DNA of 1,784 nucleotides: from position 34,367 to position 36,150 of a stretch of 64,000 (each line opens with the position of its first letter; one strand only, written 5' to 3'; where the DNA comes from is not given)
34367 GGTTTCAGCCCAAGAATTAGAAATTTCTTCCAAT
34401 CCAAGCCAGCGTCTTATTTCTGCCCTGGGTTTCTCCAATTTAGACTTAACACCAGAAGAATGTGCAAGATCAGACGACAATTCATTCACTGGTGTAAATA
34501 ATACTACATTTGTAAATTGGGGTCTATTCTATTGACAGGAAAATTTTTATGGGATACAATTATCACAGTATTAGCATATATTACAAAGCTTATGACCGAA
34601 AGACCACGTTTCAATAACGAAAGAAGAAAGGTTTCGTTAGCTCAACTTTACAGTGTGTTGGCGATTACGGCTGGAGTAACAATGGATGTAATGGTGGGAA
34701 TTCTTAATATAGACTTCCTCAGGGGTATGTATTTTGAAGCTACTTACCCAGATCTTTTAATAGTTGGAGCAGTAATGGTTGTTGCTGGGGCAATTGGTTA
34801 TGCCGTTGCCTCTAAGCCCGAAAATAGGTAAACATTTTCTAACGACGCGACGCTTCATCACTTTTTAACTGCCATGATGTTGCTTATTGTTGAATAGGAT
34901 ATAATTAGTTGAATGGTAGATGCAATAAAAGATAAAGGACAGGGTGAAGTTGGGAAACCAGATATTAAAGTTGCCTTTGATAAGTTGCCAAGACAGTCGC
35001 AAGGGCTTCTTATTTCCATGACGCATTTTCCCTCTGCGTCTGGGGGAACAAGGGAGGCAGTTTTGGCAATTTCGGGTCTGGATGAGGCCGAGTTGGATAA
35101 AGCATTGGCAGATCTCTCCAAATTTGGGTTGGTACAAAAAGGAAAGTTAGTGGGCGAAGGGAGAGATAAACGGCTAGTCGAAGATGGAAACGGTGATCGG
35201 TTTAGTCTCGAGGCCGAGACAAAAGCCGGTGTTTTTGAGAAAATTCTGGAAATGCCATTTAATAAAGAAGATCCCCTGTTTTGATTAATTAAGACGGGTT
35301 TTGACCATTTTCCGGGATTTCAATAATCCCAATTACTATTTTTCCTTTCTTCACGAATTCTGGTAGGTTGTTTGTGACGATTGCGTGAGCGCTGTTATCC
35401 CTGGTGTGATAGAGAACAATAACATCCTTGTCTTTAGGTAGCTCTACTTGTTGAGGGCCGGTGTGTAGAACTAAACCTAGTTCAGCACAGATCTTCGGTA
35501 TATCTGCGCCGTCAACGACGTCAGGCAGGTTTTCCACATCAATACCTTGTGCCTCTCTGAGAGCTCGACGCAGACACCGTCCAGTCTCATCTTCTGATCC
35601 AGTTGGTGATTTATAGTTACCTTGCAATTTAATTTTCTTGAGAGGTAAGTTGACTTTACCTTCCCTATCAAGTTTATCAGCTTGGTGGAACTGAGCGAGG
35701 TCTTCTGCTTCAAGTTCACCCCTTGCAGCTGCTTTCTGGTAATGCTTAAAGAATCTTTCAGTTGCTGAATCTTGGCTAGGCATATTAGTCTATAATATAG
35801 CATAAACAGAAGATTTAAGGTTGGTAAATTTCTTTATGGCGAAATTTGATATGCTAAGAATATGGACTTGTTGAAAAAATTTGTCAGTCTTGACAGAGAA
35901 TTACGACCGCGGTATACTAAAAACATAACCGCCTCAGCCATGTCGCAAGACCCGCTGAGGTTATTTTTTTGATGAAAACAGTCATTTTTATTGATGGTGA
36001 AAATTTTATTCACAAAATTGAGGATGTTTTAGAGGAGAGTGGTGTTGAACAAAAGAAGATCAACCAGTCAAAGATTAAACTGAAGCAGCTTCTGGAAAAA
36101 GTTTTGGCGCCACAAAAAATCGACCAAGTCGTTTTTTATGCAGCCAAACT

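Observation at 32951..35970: AT-rich island of five unknown ORFs on both strands between recO and glyS, with consensus promoters and a frameshifted gene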

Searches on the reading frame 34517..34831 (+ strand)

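Call 4: search_protein_families(library=pfam, proteins=[window:34517-34831:+], max_evalue=1)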
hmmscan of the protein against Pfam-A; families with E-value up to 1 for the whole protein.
window:34517-34831:+ (104 aa): 2 families
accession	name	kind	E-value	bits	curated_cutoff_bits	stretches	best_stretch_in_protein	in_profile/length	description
PF10507.14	TMEM65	-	0.058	13.8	25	1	19-68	59-108/109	Transmembrane protein 65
PF01102.23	Glycophorin_A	-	0.23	12.2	30.1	1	16-68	26-77/114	Glycophorin A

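Call 5: search_protein_families(library=phrogs, proteins=[window:34517-34831:+], max_evalue=0.1)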
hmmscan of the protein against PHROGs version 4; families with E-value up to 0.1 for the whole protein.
window:34517-34831:+ (104 aa): 0 families

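Call 6: search_protein_families(library=padloc, proteins=[window:34517-34831:+], max_evalue=0.1)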
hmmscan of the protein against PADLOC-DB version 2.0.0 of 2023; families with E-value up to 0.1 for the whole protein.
window:34517-34831:+ (104 aa): 0 families

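Call 7: search_protein_families(library=ncbifam, proteins=[window:34517-34831:+], max_evalue=0.1)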
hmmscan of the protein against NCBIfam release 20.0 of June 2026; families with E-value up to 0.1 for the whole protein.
window:34517-34831:+ (104 aa): 1 family
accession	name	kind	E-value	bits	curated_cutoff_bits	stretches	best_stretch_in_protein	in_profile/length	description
NF004705.1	PRK06041.1-3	equivalog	0.043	12.8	400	1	4-93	150-232/465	archaellar assembly protein ArlJ/FlaJ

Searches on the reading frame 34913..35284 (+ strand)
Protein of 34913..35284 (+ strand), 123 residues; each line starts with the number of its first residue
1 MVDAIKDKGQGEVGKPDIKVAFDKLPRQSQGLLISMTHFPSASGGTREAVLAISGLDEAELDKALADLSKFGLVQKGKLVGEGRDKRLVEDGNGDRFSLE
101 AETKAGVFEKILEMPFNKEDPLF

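Call 4: search_protein_families(library=pfam, proteins=[window:34913-35284:+], max_evalue=1)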
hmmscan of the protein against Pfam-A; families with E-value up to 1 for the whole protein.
window:34913-35284:+ (123 aa): 2 families
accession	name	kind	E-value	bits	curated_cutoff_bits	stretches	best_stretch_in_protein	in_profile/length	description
PF21863.2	HTH_67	-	0.022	14.8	27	1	39-88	176-225/268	Helix-turn-helix family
PF22538.1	HexPS-like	-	0.33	11.5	28.9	1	85-120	56-91/106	Hexaprenyl diphosphate synthase, small subunit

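Call 5: search_protein_families(library=phrogs, proteins=[window:34913-35284:+], max_evalue=0.1)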
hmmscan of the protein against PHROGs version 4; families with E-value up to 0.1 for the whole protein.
window:34913-35284:+ (123 aa): 0 families

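Call 6: search_protein_families(library=padloc, proteins=[window:34913-35284:+], max_evalue=0.1)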
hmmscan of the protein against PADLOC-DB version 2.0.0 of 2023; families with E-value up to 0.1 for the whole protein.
window:34913-35284:+ (123 aa): 0 families

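Call 7: search_protein_families(library=ncbifam, proteins=[window:34913-35284:+], max_evalue=0.1)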
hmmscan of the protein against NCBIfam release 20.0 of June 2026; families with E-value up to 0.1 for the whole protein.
window:34913-35284:+ (123 aa): 0 families

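Call 79: search_protein_families(library=pfam, alignment_id=A3, max_evalue=10)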
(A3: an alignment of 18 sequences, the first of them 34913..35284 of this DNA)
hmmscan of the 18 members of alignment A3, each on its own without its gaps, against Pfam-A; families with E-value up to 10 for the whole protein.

A. member 1, window:34913-35284:+ (123 aa): 2 families
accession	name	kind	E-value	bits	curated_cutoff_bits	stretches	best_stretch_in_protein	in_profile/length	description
PF21863.2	HTH_67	-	0.022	14.8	27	1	39-88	176-225/268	Helix-turn-helix family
PF22538.1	HexPS-like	-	0.33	11.5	28.9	1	85-120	56-91/106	Hexaprenyl diphosphate synthase, small subunit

B. families by the number of members that match (of 18 scanned): 25 families
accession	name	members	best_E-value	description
PF21863.2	HTH_67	5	0.014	Helix-turn-helix family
PF02082.26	Rrf2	2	0.036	Iron-dependent Transcriptional regulator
PF09202.17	Rio2_N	2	0.095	Rio2, N-terminal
PF20024.5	DUF6432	1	0.0025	Family of unknown function (DUF6432)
PF13730.12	HTH_36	1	0.0026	Helix-turn-helix domain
PF06923.16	GutM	1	0.017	Glucitol operon activator protein (GutM)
PF08784.17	RPA_C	1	0.02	Replication protein A C terminal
PF14481.13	Fimbrial_PilY2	1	0.029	Type 4 fimbrial biogenesis protein PilY2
PF04256.18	DUF434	1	0.057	Protein of unknown function (DUF434)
PF13545.12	HTH_Crp_2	1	0.062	Crp-like helix-turn-helix domain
PF14492.12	EFG_III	1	0.07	Elongation Factor G, domain III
PF17782.7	DprA_WH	1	0.077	DprA winged helix domain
PF10516.15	SHNi-TPR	1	0.079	SHNi-TPR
PF05733.16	Tenui_N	1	0.087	Tenuivirus/Phlebovirus nucleocapsid protein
PF03463.20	eRF1_1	1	0.093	eRF1 domain 1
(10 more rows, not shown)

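Call 102: search_solved_structures(query=A3, max_evalue=10)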
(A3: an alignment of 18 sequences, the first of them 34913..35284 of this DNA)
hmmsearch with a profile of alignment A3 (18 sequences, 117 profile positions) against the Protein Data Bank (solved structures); distinct sequences matched with E-value up to 10: 9.
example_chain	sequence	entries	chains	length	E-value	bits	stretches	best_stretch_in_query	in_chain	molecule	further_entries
7ueb_E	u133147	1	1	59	0.042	17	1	40-67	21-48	PscE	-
6cmv_A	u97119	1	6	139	0.068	16.3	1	8-107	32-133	Transcriptional regulator Lrs14-like protein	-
5cyv_A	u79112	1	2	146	0.071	16.2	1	33-94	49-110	Transcriptional regulator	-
3fm5_A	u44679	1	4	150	0.076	16.1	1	33-94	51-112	Transcriptional regulator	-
4mnu_A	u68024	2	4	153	0.47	13.6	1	25-87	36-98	SlyA-like transcription regulator | MarR family transcriptional regulator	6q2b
1tbx_A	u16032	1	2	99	0.68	13.1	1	63-107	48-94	Hypothetical 11.0 kDa protein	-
5el3_A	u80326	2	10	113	0.78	12.9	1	59-96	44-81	KH domain-containing, RNA-binding, signal transduction-associated protein 3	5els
1go3_F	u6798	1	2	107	0.84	12.8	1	32-67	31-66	DNA-DIRECTED RNA POLYMERASE SUBUNIT F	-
3cjn_A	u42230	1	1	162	1.5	11.9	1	27-81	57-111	Transcriptional regulator, MarR family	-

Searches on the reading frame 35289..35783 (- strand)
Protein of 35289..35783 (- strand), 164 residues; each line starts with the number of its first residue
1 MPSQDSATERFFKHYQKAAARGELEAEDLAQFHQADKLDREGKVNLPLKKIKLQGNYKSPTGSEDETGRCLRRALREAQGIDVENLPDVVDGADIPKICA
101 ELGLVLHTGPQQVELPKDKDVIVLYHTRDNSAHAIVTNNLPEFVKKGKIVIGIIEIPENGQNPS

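Call 4: search_protein_families(library=pfam, proteins=[window:35289-35783:-], max_evalue=1)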
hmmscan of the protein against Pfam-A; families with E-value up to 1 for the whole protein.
window:35289-35783:- (164 aa): 0 families

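Call 5: search_protein_families(library=phrogs, proteins=[window:35289-35783:-], max_evalue=0.1)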
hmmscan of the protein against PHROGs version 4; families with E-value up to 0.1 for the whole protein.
window:35289-35783:- (164 aa): 0 families

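Call 6: search_protein_families(library=padloc, proteins=[window:35289-35783:-], max_evalue=0.1)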
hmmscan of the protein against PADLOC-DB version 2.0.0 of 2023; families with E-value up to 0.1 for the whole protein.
window:35289-35783:- (164 aa): 0 families

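Call 7: search_protein_families(library=ncbifam, proteins=[window:35289-35783:-], max_evalue=0.1)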
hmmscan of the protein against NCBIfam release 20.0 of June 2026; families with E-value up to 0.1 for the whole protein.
window:35289-35783:- (164 aa): 1 family
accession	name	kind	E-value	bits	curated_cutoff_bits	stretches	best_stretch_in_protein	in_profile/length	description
NF046100.1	RSP_2648_fam_PIN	equivalog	0.022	14.7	170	1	111-145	77-111/177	RSP_2648 family PIN domain-containing protein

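Call 42: search_protein_families(library=pfam, alignment_id=A2, max_evalue=0.01)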
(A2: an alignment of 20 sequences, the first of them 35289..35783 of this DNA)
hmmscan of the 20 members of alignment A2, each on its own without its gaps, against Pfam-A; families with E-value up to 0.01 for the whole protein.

A. member 1, window:35289-35783:- (164 aa): 0 families

B. families by the number of members that match (of 20 scanned): 0 families

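Call 43: search_solved_structures(query=A2, max_evalue=1)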
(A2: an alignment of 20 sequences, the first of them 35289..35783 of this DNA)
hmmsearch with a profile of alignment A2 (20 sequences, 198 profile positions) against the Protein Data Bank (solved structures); distinct sequences matched with E-value up to 1: 3.
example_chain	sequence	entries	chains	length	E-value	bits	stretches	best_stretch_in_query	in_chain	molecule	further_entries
8sjj_A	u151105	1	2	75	0.21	14.7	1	131-188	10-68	Septin-14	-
3prh_A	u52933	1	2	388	0.26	14.4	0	76-114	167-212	Tryptophanyl-tRNA synthetase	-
2qag_B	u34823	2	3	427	0.42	13.8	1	116-187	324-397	Septin-6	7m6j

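Call 48: predict_structure(alignment_id=A2)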
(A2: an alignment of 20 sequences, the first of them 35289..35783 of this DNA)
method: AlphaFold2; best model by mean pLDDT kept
length: 164 residues; sequences in the alignment: 20
mean_pLDDT: 89.7   pTM: 0.85
mean pLDDT of the five models: 89.7, 87.9, 87.2, 86.3, 85.6
residues with pLDDT >= 90: 117; 70-90: 36; 50-70: 9; < 50: 2
segments of 3 or more residues with pLDDT < 50: none
pLDDT, mean of each block of 10 residues (from residue 1): 90 96 95 95 94 93 69 96 94 95 93 83 90 93 88 87 49
secondary structure, 60 per line:
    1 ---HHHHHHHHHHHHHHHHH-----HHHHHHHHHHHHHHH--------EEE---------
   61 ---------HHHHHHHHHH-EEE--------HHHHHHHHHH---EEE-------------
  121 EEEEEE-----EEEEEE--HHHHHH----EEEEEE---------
elements in order: H4-20 H26-40 E49-51 H70-79 E81-83 H92-101 E105-107 E121-126 E132-137 H140-145 E150-155

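Call 50: find_related_loci(query=window:35289-35783:-, collection=viral_contigs, flank=10000)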
Query window:35289-35783:- (164 aa) in viral_contigs; peptide patterns used: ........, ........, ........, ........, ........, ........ (x = any residue, [..] = any of these).
15 stretches matched a pattern, but none encodes a relative of the query by tblastn (E <= 1e-3).

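Call 54: fold_search(model_id=the predicted structure, library=pdb)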
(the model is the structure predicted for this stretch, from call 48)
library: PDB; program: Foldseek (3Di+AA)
matches with E <= 10: 171; with E <= 0.001: 0
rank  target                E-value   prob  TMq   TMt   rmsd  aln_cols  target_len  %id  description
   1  4olk_B                5.0e-02  0.41  0.31  0.31  10.4       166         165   14  The CHAP domain of LysGH15 (released 2014-05-28)
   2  4ct3_E                6.8e-02  0.33  0.29  0.29  10.9       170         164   13  Methylmercury chloride derivative structure of the lytic CHAPK domain of the endolysin LysK from Staphylococcus aureus (released 2014-08-06)
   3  4csh_A                1.8e-01  0.23  0.31  0.31  10.7       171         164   12  Native structure of the lytic CHAPK domain of the endolysin LysK from Staphylococcus aureus bacteriophage K (released 2014-08-06)
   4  8wd7_A                2.6e-01  0.06  0.16  0.08  13.1       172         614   13  Structural organization of the palisade layer in isolated vaccinia virus cores (released 2024-09-18)
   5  4olk_A                2.8e-01  0.21  0.33  0.33  10.2       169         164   13  The CHAP domain of LysGH15 (released 2014-05-28)
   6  5c8a_B                4.9e-01  0.12  0.22  0.19   9.4        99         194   19  Crystal structure of a truncated form of Thermus thermophilus CarH bound to adenosylcobalamin (dark state) (released 2015-09-30)
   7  2rcv_D                5.3e-01  0.08  0.19  0.16  14.6       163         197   12  Crystal structure of the Bacillus subtilis superoxide dismutase (released 2008-02-26)
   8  3ije_B                5.6e-01  0.02  0.12  0.05  15.2       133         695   13  Crystal structure of the complete integrin alhaVbeta3 ectodomain plus an Alpha/beta transmembrane fragment (released 2009-09-29)
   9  7np4_A                6.8e-01  0.04  0.17  0.06  15.6       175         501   12  cAMP-bound rabbit HCN4 stabilized in LMNG-CHS detergent mixture (released 2021-08-11)
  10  8r5i_A                6.8e-01  0.03  0.16  0.08  13.2       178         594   16  In situ structure of the Vaccinia virus (WR) A4/A10 palisade trimer in mature virions by flexible fitting into a cryoE (released 2024-01-10)
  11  9s0f_D                7.3e-01  0.10  0.22  0.19   9.5        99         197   19  Dark-state of CBD of TtCarH (TR-SFX, SwissFEL) (released 2026-01-28)
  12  8c73_D                8.8e-01  0.08  0.20  0.17  10.0        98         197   18  Dark state 1.8 Angstrom crystal structure of cobalamin binding domain belonging to a light-dependent transcription reg (released 2023-08-09)
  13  8c76_D                9.4e-01  0.09  0.22  0.19   9.4        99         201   19  Light-state 2.5 Angstrom wild-type X-ray crystal structure of the cobalamin binding domain belonging to a light-depend (released 2023-08-09)
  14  9p7r_A1               1.1e+00  0.03  0.17  0.10  17.3       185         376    6  In situ structure of the sheathed FlaB flagellar filament in Vibrio cholerae (released 2025-09-24)
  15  8c37_B                1.3e+00  0.08  0.22  0.19   9.4        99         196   20  An intermediate light exposed 2.15 Angstrom crystal structure of H132A variant of cobalamin binding domain belonging t (released 2023-08-16)
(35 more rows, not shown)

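Call 62: find_related_loci(query=A6, collection=metagenome_contigs, flank=10000)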
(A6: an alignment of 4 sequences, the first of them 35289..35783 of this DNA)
Query A6 (164 aa) in metagenome_contigs; peptide patterns used: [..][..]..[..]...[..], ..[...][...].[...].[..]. (x = any residue, [..] = any of these).
556 stretches matched a pattern, but none encodes a relative of the query by tblastn (E <= 1e-3).

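Call 77: search_protein_families(library=pfam, alignment_id=A2, max_evalue=10)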
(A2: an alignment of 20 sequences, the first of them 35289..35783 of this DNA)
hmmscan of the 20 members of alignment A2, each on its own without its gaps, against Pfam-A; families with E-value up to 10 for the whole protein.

A. member 1, window:35289-35783:- (164 aa): 0 families

B. families by the number of members that match (of 20 scanned): 10 families
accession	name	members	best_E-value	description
PF20573.4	DUF6782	1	0.1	Putative metallopeptidase family (DUF6782)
PF16403.11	Bact_surface_Ig-like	1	0.11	Bacterial surface protein, Ig-like domain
PF04977.20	DivIC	1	0.14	Septum formation initiator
PF07831.19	PYNP_C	1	0.15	Pyrimidine nucleoside phosphorylase C-terminal domain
PF21589.2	AP5B1_barrel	1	0.15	AP-5 complex subunit beta-1, beta-barrel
PF01830.25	Peptidase_C7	1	0.17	Peptidase C7 family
PF03698.18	UPF0180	1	0.17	Uncharacterised protein family (UPF0180)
PF18620.7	DUF5627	1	0.2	Domain of unknown function (DUF5627)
PF13399.11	LytR_C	1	0.29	LytR cell envelope-related transcriptional attenuator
PF12808.12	Mto2_bdg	1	2.1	Micro-tubular organiser Mto1 C-term Mto2-binding region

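Call 105: fold_search(model_id=the predicted structure, library=viral)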
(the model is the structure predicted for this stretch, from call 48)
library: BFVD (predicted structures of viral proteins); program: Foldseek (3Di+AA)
matches with E <= 10: 587; with E <= 0.001: 0
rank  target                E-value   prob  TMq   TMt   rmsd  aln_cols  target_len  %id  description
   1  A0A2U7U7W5            1.3e-01  0.10  0.20  0.17  16.8       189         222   10  Uncharacterized protein [Pandoravirus quercus]
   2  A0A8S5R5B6            1.4e-01  0.54  0.25  0.32   9.3        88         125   14  DUF551 domain-containing protein [Siphoviridae sp. ctcMb1]
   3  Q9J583                2.0e-01  0.66  0.27  0.39   4.9        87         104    9  ORF FPV147 HT motif gene family protein [Fowlpox virus (strain NVSL)]
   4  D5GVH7                2.0e-01  0.41  0.34  0.07   7.6       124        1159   20  Hypothetical phage membrane protein [Campylobacter phage CP220]
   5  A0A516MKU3            2.4e-01  0.12  0.22  0.25  12.2       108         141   13  (no name in the UniProt tables at hand)
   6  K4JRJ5                2.6e-01  0.44  0.37  0.40   6.0       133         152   16  Uncharacterized protein [Caulobacter phage CcrColossus]
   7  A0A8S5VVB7            2.6e-01  0.44  0.26  0.22   9.3        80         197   15  Putative nuclease of the RNAse H fold, HicB family [Ackermannviridae sp.]
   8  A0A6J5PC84            2.8e-01  0.30  0.34  0.26  14.2       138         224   12  Uncharacterized protein [uncultured Caudovirales phage]
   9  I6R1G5                2.8e-01  0.15  0.32  0.27  15.7       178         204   13  (no name in the UniProt tables at hand)
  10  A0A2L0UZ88            3.8e-01  0.06  0.18  0.05  20.4       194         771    7  Uncharacterized protein [Agrobacterium phage Atu_ph07]
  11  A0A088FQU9            4.1e-01  0.12  0.25  0.16  12.4       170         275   10  DUF551 domain-containing protein [Escherichia phage vB_EcoM-ep3]
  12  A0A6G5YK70            4.9e-01  0.20  0.25  0.27   4.8        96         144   16  (no name in the UniProt tables at hand)
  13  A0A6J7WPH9            5.3e-01  0.51  0.27  0.44   5.2        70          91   16  Uncharacterized protein [uncultured Caudovirales phage]
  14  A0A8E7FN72            5.6e-01  0.20  0.20  0.36   7.5        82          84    8  Uncharacterized protein [Hafnia phage Pocis76]
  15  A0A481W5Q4            5.6e-01  0.12  0.22  0.25  13.4       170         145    9  Uncharacterized protein [Pseudomonas phage Psa21]
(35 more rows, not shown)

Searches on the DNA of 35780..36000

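Call 93: search_rna_families(source=window, start=35780, end=36000, threshold=evalue, max_evalue=10)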
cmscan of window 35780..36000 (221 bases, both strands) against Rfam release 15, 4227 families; matches with E-value up to 10: 1.
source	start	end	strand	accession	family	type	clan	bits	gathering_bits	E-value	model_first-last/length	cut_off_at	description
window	35968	36000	+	RF01125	sR4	Gene; snRNA; snoRNA; CD-box;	-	9.4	50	8.8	1-35/56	3'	Small nucleolar RNA sR4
